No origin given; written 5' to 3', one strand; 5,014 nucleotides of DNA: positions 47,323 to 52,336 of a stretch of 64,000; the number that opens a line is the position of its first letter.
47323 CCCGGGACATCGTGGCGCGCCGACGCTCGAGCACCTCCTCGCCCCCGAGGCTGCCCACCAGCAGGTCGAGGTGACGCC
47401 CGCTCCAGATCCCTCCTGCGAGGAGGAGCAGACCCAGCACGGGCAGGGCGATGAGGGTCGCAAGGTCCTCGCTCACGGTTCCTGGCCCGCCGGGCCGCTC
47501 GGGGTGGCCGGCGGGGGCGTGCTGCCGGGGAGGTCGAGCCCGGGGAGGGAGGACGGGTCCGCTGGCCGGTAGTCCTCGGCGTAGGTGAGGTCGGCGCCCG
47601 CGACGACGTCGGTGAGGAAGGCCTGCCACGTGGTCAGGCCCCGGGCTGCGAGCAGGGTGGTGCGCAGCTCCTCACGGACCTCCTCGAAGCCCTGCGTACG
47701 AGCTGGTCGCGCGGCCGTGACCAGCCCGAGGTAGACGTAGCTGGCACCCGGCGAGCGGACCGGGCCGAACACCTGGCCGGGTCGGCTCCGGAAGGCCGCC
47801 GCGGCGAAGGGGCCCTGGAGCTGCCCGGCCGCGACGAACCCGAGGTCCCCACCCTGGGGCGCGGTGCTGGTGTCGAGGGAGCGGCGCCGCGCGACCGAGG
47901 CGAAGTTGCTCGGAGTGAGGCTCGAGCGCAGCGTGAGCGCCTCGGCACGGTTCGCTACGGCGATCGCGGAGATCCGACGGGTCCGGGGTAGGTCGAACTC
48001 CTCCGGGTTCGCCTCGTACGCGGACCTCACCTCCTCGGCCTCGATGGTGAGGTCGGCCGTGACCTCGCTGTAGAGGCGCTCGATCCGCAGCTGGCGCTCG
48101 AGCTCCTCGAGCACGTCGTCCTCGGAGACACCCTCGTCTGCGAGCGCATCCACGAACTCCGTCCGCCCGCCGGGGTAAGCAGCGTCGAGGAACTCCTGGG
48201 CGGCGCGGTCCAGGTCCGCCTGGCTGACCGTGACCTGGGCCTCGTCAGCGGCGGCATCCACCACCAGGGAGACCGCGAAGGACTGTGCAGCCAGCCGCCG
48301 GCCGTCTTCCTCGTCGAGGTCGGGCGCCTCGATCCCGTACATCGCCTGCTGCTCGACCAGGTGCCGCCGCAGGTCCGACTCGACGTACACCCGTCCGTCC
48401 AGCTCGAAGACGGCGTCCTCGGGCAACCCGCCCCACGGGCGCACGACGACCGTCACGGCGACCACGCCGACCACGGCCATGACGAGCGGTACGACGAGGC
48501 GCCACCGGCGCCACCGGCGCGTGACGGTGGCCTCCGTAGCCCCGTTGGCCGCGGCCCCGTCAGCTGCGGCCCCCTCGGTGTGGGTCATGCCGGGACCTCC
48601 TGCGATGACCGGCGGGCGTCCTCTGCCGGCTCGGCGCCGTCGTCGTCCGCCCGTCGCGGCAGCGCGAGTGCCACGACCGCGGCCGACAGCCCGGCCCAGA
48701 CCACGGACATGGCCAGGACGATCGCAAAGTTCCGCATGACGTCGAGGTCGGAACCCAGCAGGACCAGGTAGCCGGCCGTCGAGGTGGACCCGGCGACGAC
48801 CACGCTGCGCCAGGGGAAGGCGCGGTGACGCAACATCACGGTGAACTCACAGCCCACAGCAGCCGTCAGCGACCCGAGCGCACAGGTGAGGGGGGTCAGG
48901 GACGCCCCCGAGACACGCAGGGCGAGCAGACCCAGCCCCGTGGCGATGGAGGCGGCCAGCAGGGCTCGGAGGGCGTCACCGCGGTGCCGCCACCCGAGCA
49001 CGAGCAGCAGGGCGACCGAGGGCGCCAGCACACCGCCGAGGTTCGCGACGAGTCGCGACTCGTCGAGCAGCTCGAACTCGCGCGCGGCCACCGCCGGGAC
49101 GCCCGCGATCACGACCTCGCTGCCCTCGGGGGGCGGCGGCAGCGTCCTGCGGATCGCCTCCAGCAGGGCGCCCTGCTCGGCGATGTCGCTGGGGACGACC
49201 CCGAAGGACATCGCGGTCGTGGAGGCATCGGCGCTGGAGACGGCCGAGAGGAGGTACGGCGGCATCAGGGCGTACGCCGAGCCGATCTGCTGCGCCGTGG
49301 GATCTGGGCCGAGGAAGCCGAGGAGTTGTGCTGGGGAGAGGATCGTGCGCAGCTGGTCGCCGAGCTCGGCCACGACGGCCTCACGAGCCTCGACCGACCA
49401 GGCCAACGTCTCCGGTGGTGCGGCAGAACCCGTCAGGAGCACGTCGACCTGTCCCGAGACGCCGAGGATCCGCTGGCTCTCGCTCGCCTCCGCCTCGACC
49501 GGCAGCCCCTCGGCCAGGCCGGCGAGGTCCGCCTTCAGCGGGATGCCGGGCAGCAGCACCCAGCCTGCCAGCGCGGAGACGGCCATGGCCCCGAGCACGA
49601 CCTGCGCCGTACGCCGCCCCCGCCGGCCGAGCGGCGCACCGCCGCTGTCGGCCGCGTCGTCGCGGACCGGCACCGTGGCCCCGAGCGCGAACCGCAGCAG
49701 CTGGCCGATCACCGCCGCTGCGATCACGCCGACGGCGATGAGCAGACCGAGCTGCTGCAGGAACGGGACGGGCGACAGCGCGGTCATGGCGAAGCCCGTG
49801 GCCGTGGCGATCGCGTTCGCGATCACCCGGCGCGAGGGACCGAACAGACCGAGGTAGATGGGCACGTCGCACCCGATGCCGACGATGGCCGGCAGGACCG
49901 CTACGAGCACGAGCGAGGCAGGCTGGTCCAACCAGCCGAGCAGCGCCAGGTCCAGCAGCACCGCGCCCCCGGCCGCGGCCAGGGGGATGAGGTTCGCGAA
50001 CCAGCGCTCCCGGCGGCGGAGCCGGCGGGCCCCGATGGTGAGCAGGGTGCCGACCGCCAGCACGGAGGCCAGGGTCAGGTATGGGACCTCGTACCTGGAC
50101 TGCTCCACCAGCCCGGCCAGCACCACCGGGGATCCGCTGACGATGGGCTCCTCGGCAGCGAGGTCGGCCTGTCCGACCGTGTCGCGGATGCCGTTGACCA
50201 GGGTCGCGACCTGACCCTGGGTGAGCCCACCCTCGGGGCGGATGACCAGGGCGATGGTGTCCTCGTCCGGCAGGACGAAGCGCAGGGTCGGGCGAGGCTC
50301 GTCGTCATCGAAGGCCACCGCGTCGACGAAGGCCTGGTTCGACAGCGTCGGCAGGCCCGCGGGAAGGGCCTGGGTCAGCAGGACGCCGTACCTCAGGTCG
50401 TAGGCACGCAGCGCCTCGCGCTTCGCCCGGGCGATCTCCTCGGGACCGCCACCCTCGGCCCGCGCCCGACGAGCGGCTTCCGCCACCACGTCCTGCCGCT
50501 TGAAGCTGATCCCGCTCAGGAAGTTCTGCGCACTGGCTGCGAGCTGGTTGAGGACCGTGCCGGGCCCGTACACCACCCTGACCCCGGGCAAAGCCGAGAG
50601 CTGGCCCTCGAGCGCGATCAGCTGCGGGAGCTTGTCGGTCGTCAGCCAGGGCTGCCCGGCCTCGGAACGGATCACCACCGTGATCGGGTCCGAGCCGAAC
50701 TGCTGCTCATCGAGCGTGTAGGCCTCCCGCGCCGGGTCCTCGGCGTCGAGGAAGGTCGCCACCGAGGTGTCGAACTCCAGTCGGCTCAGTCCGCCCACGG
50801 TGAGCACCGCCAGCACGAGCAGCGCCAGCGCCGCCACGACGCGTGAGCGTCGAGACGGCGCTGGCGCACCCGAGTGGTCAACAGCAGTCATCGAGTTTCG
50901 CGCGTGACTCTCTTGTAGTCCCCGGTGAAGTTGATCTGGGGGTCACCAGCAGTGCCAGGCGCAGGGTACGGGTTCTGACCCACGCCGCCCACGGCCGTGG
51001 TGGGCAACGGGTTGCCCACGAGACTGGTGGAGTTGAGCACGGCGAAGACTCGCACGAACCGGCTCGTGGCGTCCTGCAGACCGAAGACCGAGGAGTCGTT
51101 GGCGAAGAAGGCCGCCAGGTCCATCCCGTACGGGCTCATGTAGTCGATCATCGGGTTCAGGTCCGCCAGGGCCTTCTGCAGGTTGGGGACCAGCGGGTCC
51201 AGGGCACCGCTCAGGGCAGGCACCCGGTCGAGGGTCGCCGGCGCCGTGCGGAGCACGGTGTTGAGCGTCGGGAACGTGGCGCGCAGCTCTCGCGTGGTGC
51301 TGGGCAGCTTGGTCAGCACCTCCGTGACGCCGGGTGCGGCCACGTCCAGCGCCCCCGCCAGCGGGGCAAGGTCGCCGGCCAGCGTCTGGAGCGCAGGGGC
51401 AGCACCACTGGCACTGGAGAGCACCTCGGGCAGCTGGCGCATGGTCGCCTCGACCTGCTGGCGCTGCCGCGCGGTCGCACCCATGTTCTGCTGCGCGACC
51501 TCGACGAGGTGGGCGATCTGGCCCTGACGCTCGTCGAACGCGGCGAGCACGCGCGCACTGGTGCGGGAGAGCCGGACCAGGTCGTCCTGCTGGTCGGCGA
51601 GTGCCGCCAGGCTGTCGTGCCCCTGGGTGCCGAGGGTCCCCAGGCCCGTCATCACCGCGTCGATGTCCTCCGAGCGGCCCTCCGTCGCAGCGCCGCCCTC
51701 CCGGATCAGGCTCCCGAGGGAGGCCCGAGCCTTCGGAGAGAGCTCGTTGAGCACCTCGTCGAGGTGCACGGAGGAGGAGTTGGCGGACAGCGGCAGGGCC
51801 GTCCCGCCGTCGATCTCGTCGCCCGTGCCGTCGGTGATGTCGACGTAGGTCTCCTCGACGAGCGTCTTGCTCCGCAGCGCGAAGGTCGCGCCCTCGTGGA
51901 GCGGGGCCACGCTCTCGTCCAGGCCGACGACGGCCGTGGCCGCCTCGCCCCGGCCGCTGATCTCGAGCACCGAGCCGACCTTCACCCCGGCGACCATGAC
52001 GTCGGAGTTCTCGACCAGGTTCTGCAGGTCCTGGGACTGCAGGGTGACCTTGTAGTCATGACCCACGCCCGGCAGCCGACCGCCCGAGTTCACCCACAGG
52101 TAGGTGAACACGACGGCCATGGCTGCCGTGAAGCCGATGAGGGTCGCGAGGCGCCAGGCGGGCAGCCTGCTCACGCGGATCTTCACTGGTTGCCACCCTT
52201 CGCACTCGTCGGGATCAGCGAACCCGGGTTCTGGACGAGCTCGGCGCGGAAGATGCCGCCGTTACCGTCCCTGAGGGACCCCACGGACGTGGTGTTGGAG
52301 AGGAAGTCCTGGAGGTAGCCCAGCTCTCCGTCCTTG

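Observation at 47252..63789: Island-borne Mce transporter with its own RND/MMPL protein, two foldases and a second degenerate ATPase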

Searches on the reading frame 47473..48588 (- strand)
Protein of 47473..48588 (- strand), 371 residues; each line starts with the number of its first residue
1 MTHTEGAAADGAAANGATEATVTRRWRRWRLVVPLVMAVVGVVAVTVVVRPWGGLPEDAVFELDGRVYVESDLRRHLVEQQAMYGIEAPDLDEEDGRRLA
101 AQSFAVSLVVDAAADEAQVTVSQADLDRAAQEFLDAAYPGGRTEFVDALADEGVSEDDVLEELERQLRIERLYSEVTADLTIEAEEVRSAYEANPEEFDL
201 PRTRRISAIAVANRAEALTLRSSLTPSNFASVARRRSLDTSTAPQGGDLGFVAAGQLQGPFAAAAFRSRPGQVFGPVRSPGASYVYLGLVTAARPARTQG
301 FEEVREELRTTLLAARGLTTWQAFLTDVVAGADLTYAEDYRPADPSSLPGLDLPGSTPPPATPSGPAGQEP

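Call 4: search_protein_families(library=pfam, proteins=[window:47473-48588:-], max_evalue=0.01)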
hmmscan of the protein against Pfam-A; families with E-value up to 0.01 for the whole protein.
window:47473-48588:- (371 aa): 4 families
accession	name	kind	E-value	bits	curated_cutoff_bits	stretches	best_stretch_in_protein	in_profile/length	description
PF13145.12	Rotamase_2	-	3.7e-14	54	27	1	183-306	2-121/121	PPIC-type PPIASE domain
PF00639.27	Rotamase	-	4.9e-12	47.1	21.7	1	210-280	17-87/97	PPIC-type PPIASE domain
PF13616.12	Rotamase_3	-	2e-08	35.2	22.5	1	215-280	40-104/116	PPIC-type PPIASE domain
PF13624.11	SurA_N_3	-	0.00048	20.4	27.2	1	35-172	13-161/162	SurA-like N-terminal domain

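Call 9: search_protein_families(library=ncbifam, proteins=[window:47473-48588:-], max_evalue=0.1)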
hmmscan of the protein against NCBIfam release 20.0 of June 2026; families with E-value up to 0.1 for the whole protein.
window:47473-48588:- (371 aa): 9 families
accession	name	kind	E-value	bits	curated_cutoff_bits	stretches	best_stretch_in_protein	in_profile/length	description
NF000809.0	PRK00059.1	equivalog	4e-16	59.3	303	1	108-316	97-310/336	peptidylprolyl isomerase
NF008054.0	PRK10788.1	equivalog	1.4e-12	47.1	493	1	177-321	244-386/626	peptidylprolyl isomerase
NF002827.0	PRK03002.1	equivalog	6.6e-09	35.2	343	1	205-312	138-242/285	peptidylprolyl isomerase PrsA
TIGR02933.1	nifM_nitrog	equivalog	1.1e-07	32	168.2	1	88-315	16-242/256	nitrogen fixation protein NifM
NF002824.0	PRK02998.1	subfamily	1.9e-07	30.7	360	1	145-319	89-247/283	peptidylprolyl isomerase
NF002846.0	PRK03095.1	equivalog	3.1e-06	26.9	361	1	204-315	133-242/287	peptidylprolyl isomerase PrsA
NF008038.0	PRK10770.1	equivalog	0.00013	20.9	394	1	227-280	319-372/431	peptidylprolyl isomerase SurA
NF003356.0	PRK04405.1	subfamily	0.0083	15.2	339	1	207-272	148-216/299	peptidylprolyl isomerase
TIGR00115.1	tig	equivalog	0.013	14.3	180.2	1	83-177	322-401/410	trigger factor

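Call 68: search_solved_structures(query=window:47473-48588:-, max_evalue=0.001, show_alignments=1)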
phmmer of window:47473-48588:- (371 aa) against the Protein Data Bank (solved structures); distinct sequences matched with E-value up to 0.001: 54.
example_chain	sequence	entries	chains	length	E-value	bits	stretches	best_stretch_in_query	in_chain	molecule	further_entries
6vj4_A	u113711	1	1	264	1.8e-08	37.1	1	195-312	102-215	Peptidylprolyl isomerase PrsA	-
2m08_A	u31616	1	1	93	3.5e-08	36.1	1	205-281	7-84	PpiC-type peptidyl-prolyl cis-trans isomerase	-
2jzv_A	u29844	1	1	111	6.7e-08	35.2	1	213-280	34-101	Foldase protein prsA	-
2m1i_A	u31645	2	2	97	9.7e-08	34.7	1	206-283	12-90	Parvulin-like peptidyl-prolyl isomerase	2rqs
4wo7_A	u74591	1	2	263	2.2e-07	33.5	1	131-313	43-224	Foldase protein PrsA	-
1m5y_A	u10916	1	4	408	4.9e-07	32.4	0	226-281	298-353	Survival protein surA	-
9hg5_F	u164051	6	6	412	4.9e-07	32.4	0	226-281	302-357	Chaperone SurA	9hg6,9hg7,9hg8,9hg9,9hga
8pz1_F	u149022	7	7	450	5.5e-07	32.2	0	226-281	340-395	Chaperone SurA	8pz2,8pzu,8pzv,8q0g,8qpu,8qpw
6xd8_A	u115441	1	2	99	1.5e-06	30.8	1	206-282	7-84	Foldase protein PrsA 1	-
3rfw_A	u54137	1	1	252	1.5e-06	30.8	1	169-306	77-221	Cell-binding factor 2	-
8qp5_P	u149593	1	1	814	1.8e-06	30.5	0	226-281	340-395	Chaperone SurA,Serine protease EspP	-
8qpv_F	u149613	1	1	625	1.8e-06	30.5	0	226-281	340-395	Chaperone SurA,Outer membrane protein X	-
1zk6_A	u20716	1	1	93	2.3e-06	30.2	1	205-280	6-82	Foldase protein prsA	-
5gph_A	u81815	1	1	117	8.4e-06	28.3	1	227-285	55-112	Peptidyl-prolyl cis-trans isomerase NIMA-interacting 1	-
2rur_A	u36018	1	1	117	1.2e-05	27.9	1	227-285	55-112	Peptidyl-prolyl cis-trans isomerase NIMA-interacting 1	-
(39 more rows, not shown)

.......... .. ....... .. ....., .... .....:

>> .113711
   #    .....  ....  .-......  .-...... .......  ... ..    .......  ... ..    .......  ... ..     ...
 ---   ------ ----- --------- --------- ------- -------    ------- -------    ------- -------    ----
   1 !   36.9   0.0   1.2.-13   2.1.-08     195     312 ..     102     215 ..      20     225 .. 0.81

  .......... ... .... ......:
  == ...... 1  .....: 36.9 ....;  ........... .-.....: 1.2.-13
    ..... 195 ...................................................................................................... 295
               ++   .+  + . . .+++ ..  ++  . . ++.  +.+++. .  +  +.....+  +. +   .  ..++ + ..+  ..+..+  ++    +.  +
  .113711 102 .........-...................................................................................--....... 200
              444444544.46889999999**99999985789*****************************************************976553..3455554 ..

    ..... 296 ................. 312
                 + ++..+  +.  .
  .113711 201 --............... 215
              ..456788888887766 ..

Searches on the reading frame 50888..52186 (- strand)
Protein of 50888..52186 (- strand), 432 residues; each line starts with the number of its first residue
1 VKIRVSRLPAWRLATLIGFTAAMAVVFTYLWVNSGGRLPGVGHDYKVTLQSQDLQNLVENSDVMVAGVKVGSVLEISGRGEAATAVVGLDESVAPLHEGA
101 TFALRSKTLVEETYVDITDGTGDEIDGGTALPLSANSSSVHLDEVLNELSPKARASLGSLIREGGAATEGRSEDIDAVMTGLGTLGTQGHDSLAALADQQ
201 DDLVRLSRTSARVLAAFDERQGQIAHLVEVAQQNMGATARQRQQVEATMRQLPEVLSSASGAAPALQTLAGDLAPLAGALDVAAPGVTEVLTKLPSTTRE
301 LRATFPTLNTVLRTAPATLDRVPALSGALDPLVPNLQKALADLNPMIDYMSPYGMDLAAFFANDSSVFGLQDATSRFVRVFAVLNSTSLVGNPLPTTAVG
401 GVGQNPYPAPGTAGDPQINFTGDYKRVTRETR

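Call 3: search_protein_families(library=pfam, proteins=[window:50888-52186:-], max_evalue=0.01)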
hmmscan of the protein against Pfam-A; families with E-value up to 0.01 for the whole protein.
window:50888-52186:- (432 aa): 2 families
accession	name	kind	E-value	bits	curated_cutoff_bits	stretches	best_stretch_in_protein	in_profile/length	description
PF02470.25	MlaD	-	7.9e-11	42.5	25.1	1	45-120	3-81/81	MlaD protein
PF11887.13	Mce4_CUP1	-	3.9e-08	33.6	32.6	1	247-363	61-174/222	Cholesterol uptake porter CUP1 of Mce4, putative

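Call 9: search_protein_families(library=ncbifam, proteins=[window:50888-52186:-], max_evalue=0.1)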
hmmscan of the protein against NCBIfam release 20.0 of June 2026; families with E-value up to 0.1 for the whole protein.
window:50888-52186:- (432 aa): 2 families
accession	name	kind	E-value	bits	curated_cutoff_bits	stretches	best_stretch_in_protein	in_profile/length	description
TIGR00996.1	Mtu_fam_mce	paralog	7.5e-27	94.3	140.5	2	21-278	6-266/291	MCE family protein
TIGR04430.1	OM_asym_MlaD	equivalog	3e-10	40.1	135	1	18-147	10-141/146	outer membrane lipid asymmetry maintenance protein MlaD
